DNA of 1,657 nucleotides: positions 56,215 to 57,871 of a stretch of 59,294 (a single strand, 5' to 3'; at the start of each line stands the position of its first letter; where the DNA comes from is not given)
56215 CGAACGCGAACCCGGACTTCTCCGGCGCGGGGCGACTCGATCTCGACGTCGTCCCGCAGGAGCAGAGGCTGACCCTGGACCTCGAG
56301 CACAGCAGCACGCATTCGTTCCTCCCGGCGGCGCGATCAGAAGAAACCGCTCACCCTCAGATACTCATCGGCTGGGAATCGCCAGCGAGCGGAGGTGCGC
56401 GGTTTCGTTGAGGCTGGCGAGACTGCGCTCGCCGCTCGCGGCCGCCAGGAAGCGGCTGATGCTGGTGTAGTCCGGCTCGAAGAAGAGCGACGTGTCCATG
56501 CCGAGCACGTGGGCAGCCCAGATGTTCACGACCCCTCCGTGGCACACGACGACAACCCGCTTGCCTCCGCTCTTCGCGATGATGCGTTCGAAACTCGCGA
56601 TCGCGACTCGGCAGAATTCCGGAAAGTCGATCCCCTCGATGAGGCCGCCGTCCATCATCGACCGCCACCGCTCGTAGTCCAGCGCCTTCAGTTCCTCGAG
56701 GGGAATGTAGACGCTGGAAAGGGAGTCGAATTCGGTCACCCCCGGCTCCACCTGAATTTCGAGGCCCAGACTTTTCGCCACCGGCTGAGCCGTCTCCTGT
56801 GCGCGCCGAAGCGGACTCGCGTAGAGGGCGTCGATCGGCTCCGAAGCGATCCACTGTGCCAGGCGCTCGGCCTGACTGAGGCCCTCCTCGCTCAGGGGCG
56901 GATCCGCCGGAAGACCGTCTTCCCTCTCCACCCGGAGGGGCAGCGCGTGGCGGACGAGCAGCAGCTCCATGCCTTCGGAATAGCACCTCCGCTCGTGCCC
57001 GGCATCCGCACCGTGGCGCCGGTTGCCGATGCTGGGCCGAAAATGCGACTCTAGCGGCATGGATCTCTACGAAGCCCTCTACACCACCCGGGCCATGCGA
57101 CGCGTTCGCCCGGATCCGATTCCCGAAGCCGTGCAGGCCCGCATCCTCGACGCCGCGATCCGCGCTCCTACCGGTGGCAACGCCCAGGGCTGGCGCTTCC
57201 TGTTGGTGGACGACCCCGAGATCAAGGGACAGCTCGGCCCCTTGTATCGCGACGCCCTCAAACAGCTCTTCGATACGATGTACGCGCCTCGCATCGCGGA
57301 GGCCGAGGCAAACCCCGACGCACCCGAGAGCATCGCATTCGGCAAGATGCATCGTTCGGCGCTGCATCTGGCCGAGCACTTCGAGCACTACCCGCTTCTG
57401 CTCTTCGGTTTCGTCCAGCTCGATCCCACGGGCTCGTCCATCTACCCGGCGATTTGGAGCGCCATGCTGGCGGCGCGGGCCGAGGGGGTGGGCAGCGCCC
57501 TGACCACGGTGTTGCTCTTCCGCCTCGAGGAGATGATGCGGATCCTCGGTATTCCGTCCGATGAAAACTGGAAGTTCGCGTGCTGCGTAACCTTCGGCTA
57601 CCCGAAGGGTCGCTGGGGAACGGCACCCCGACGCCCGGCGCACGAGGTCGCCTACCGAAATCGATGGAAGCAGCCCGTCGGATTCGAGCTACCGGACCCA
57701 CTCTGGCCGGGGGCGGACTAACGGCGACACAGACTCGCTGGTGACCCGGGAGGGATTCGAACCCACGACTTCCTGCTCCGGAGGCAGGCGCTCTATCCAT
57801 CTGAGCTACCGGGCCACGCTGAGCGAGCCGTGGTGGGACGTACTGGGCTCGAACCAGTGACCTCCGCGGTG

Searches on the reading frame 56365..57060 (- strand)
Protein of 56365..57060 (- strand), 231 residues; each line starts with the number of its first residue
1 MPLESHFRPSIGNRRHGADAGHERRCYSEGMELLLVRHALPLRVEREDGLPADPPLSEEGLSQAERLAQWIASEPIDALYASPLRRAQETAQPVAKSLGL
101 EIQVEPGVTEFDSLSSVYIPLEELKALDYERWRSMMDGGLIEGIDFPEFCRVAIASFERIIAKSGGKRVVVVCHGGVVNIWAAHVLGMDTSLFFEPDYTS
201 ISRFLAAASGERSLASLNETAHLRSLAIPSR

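Call 62: search_protein_families(library=pfam, proteins=[window:56365-57060:-], max_evalue=0.0001)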
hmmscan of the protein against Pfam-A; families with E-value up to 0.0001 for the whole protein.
window:56365-57060:- (231 aa): 1 family
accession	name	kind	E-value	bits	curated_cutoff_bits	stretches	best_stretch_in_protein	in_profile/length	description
PF00300.27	His_Phos_1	-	5.6e-33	114.7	21.7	1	33-215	1-189/194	Histidine phosphatase superfamily (branch 1)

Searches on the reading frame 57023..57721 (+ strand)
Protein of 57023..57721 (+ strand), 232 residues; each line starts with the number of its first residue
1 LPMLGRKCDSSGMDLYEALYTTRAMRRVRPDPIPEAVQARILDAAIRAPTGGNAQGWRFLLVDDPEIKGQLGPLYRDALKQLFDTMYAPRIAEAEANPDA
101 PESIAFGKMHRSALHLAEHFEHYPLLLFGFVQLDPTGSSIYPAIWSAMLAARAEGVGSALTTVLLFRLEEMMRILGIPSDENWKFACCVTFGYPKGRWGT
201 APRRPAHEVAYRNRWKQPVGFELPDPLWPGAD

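Call 62: search_protein_families(library=pfam, proteins=[window:57023-57721:+], max_evalue=0.0001)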
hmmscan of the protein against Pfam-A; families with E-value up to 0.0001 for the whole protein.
window:57023-57721:+ (232 aa): 2 families
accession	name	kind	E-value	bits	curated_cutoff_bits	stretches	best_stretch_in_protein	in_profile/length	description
PF00881.29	Nitroreductase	-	7.1e-20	72.3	23.5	1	22-193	4-167/167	Nitroreductase family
PF14512.11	TM1586_NiRdase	-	1.4e-05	25.3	27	0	38-68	160-190/215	Putative TM nitroreductase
